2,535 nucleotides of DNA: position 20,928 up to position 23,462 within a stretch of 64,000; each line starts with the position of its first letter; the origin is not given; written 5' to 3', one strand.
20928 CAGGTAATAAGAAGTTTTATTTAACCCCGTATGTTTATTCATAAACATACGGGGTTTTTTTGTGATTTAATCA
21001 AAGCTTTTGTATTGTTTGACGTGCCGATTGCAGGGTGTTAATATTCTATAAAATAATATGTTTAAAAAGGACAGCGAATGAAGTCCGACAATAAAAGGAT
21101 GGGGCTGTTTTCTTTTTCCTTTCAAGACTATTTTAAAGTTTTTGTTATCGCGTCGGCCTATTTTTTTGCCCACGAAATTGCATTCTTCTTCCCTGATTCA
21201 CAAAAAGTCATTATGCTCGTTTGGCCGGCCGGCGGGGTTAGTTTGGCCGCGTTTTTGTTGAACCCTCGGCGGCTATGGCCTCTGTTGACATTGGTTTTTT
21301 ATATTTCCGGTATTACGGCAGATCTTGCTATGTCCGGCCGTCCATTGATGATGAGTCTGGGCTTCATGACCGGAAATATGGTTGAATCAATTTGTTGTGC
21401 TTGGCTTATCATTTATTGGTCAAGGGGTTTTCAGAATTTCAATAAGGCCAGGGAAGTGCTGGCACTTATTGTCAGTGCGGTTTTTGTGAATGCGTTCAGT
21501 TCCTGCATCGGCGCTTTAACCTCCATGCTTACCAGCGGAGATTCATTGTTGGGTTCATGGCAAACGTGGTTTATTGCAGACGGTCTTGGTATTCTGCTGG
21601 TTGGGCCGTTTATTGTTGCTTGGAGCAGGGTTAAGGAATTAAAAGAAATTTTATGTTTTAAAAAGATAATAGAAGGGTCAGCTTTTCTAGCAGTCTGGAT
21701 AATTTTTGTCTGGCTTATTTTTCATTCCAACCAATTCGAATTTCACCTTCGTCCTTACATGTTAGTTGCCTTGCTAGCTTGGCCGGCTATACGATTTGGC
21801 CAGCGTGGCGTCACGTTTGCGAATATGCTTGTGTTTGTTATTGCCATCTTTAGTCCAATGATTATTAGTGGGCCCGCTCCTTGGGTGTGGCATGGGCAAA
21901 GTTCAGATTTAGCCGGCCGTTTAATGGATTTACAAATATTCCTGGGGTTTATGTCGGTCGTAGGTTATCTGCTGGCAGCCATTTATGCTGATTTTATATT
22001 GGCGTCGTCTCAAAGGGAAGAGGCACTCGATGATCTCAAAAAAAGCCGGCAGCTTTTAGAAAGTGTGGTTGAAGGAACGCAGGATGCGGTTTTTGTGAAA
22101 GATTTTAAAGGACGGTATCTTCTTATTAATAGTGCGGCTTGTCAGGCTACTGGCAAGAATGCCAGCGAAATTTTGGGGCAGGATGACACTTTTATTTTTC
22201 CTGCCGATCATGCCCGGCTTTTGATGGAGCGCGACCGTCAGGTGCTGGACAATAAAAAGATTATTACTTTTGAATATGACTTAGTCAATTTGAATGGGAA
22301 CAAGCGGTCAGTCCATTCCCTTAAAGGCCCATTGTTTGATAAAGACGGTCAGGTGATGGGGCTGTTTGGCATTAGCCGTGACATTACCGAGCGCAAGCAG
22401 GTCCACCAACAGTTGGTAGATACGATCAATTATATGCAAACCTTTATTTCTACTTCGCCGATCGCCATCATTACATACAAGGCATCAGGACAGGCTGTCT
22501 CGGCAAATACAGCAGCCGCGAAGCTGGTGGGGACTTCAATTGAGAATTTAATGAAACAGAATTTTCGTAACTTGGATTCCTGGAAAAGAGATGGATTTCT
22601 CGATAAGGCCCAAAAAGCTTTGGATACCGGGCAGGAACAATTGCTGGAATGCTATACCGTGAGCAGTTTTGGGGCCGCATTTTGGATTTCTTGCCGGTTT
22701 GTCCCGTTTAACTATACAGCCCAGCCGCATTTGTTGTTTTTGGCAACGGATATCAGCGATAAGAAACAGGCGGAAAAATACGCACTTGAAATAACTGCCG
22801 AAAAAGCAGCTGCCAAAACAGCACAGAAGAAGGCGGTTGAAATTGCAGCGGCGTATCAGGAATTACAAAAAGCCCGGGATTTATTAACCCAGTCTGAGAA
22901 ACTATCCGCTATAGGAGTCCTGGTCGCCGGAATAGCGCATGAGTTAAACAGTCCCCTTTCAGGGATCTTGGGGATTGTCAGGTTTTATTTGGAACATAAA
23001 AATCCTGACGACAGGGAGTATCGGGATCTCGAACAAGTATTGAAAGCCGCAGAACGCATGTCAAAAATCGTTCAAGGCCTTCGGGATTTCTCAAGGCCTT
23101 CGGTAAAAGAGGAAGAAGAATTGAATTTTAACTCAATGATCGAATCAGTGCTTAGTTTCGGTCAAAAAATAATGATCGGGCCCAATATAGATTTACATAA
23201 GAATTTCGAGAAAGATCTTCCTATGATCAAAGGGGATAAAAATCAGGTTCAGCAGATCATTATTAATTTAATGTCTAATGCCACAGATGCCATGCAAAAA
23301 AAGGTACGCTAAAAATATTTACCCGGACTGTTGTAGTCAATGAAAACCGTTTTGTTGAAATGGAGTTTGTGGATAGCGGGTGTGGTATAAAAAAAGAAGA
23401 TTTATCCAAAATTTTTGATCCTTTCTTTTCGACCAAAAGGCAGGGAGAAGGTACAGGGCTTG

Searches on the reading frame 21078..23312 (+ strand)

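Call 8: search_protein_families(library=pfam, proteins=[window:21078-23312:+], max_evalue=0.01)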
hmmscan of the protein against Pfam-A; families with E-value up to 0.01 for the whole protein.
window:21078-23312:+ (744 aa): 7 families
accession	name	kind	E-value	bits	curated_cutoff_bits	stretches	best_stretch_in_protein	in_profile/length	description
PF08448.16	PAS_4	-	7.1e-23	81.4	23.1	1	332-441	2-110/110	PAS fold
PF05231.19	MASE1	-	9.7e-20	71.3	29.8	1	21-303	6-295/299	MASE1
PF13426.13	PAS_9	-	4.6e-18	65.8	27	2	336-438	2-103/103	PAS domain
PF00989.32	PAS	-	5.9e-17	62.1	22.6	2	327-436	3-113/113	PAS fold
PF00512.31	HisKA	-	1.5e-11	44.6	26.9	1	615-673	5-62/66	His Kinase A (phospho-acceptor) domain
PF13188.13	PAS_8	-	2.1e-08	34.2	21.8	1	326-382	2-55/65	PAS domain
PF08447.18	PAS_3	-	0.0016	19.1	25.6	0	350-432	4-88/89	PAS fold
